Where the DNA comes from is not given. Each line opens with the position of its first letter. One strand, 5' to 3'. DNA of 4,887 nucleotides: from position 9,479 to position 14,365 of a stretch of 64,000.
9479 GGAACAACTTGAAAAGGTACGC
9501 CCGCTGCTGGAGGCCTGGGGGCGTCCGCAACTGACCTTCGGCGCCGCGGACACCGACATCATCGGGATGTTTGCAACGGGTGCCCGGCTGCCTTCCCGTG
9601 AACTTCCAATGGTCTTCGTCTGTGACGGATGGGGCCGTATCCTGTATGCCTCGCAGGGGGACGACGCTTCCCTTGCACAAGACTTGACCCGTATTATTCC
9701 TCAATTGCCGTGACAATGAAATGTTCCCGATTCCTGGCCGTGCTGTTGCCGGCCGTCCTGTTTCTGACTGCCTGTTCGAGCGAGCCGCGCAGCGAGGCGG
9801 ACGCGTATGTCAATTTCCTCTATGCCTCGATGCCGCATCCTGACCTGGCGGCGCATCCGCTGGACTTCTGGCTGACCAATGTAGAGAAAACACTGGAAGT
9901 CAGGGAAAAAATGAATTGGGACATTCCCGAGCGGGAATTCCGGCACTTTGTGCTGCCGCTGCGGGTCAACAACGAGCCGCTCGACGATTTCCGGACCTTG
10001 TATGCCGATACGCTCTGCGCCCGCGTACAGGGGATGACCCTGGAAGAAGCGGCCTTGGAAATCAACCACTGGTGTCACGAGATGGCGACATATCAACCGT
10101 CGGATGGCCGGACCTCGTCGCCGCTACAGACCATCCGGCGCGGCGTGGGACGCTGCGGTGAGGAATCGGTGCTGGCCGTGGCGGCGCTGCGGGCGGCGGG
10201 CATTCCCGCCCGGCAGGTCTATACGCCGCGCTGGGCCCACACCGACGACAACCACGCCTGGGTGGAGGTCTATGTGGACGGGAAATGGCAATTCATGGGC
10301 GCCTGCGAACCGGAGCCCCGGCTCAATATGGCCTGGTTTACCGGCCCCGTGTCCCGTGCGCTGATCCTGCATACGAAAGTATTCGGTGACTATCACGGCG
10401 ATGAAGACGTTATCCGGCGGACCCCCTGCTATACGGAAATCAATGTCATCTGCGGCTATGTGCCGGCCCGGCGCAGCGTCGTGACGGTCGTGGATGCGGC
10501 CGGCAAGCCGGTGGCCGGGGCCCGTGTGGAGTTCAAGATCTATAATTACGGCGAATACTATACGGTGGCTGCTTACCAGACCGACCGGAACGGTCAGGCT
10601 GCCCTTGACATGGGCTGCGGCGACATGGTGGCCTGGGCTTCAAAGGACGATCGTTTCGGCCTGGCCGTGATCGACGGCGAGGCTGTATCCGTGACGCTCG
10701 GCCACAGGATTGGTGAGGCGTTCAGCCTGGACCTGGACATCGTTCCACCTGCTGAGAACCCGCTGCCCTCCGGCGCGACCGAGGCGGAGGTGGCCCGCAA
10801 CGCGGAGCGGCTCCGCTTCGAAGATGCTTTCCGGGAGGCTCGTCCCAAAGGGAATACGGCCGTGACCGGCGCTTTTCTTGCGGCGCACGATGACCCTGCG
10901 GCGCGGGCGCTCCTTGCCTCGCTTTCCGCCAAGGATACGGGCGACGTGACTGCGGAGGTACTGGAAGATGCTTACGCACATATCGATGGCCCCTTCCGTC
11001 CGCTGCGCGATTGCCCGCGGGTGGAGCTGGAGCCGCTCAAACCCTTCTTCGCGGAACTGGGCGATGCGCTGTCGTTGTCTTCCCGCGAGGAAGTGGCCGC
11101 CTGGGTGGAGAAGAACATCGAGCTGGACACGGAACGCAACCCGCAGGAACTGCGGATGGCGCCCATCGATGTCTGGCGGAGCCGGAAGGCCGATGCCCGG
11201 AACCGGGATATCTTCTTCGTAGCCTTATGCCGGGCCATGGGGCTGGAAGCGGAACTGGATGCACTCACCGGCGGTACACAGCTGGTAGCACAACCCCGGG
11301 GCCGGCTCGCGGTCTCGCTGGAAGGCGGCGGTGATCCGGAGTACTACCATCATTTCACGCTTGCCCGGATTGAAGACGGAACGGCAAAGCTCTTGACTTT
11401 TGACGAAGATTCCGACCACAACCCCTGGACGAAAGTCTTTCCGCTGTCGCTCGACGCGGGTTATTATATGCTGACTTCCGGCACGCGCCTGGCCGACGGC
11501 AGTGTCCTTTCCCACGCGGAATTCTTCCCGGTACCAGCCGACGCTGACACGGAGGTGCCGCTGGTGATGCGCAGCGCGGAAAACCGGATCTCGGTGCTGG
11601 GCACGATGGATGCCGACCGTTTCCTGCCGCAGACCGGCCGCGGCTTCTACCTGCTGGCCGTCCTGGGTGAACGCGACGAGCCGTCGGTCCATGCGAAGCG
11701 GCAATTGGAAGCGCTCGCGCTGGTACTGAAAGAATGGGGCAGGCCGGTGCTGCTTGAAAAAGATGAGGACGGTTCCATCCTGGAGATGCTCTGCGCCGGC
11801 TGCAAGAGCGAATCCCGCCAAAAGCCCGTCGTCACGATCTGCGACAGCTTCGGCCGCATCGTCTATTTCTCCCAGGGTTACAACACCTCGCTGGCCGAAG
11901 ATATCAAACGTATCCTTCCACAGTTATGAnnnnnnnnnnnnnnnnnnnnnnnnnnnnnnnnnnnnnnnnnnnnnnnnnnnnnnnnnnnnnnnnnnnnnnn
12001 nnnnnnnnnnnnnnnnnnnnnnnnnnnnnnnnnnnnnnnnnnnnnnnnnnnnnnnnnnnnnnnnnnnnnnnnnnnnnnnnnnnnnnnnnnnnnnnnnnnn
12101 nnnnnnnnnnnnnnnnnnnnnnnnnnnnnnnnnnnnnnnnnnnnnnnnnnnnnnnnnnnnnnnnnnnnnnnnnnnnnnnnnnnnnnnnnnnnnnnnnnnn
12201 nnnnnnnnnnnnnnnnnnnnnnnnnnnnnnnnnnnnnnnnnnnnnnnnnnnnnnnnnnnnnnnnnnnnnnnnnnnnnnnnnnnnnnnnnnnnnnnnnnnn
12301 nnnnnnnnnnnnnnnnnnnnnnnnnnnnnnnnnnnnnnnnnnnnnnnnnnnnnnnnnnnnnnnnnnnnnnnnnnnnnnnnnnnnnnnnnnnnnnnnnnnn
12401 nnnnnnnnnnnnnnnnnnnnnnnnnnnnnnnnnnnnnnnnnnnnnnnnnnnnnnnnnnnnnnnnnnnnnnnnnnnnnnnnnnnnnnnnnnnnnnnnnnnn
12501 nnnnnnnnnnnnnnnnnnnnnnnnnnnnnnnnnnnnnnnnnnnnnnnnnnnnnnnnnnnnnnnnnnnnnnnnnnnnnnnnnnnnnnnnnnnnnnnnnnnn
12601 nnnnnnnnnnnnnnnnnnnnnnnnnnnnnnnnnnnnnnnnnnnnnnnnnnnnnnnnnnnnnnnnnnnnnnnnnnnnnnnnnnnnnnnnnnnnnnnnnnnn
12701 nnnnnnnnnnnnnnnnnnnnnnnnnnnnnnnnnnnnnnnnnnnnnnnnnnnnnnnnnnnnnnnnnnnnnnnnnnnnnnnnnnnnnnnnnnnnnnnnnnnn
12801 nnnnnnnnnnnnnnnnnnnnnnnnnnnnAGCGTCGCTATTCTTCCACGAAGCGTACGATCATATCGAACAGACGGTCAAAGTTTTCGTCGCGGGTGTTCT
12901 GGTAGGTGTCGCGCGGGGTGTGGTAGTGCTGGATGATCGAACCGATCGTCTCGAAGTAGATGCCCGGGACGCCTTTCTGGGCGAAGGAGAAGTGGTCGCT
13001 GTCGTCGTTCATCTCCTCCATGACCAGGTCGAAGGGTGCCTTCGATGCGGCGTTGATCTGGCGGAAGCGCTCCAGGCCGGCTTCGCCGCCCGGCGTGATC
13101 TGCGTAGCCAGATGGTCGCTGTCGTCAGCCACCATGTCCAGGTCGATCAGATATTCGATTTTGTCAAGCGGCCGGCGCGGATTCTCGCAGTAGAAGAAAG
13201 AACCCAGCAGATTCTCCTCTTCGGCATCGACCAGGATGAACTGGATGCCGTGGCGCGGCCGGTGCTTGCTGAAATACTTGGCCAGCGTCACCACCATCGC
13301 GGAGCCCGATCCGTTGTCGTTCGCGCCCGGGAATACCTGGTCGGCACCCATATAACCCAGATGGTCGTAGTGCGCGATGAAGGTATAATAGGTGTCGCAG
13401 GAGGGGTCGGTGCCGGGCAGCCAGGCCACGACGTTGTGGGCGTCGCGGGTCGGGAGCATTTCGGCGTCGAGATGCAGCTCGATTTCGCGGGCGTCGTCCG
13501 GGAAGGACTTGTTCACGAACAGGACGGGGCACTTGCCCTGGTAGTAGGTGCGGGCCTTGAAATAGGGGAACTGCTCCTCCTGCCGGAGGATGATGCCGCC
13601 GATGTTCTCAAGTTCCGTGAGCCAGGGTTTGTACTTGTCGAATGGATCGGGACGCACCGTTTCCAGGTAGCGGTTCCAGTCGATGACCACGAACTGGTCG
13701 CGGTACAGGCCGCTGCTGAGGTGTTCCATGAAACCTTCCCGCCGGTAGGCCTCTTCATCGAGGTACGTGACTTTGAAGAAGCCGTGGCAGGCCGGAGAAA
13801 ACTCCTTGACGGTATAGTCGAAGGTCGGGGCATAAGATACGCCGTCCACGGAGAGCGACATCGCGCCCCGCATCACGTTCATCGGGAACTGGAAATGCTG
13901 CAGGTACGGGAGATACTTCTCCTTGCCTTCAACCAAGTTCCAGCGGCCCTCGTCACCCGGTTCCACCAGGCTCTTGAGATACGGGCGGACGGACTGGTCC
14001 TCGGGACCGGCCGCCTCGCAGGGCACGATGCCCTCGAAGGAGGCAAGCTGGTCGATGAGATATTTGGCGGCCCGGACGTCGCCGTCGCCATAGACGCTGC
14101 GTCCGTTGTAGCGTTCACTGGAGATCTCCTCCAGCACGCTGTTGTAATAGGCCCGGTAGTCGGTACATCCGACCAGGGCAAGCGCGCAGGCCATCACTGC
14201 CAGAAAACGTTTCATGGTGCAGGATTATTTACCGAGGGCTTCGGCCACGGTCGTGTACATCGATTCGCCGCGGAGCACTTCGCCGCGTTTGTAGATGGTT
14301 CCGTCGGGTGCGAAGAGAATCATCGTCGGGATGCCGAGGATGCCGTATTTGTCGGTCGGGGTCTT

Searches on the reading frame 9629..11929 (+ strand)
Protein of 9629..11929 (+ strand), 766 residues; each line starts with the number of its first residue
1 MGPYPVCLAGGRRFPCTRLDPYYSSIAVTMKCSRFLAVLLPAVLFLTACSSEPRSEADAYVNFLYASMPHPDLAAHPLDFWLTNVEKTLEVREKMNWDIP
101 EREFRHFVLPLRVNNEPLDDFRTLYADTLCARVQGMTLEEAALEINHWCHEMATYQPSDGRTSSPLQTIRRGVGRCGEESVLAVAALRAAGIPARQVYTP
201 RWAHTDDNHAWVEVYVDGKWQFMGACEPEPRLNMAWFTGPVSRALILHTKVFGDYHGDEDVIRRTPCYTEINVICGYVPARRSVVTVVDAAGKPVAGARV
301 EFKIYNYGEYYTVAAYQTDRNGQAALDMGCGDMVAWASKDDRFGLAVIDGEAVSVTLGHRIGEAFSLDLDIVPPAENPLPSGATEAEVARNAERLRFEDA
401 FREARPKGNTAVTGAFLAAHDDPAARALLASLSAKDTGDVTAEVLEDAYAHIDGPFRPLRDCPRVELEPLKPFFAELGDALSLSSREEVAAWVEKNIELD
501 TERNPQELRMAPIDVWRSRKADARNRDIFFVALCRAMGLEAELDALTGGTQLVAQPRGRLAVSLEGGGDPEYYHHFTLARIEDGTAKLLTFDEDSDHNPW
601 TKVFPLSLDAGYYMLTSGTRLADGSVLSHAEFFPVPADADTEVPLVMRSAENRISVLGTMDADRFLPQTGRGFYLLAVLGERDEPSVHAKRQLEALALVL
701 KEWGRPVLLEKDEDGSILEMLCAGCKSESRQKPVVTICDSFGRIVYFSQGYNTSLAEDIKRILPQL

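Call 9: search_protein_families(library=pfam, proteins=[window:9629-11929:+])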
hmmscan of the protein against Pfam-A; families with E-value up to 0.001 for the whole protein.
window:9629-11929:+ (766 aa): 3 families
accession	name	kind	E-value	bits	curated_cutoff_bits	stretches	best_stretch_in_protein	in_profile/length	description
PF01841.26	Transglut_core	-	2.4e-26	92.5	23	1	135-223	11-106/108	Transglutaminase-like superfamily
PF02369.22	Big_1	-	9.5e-05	22.9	34.9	1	285-325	23-63/93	Bacterial Ig-like domain (group 1)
PF04473.18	DUF553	-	0.00028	20.8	20.5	0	129-220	6-108/140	Transglutaminase-like domain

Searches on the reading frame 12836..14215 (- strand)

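Call 9: search_protein_families(library=pfam, proteins=[window:12836-14215:-])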
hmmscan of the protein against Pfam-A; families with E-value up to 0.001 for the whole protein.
window:12836-14215:- (459 aa): 2 families
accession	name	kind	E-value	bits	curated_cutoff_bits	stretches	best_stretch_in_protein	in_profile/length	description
PF04389.22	Peptidase_M28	-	7e-41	140.5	21.3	1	261-456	1-192/193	Peptidase family M28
PF16254.10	DUF4910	-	0.00048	19.5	26.6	1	298-457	83-241/247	Domain of unknown function (DUF4910)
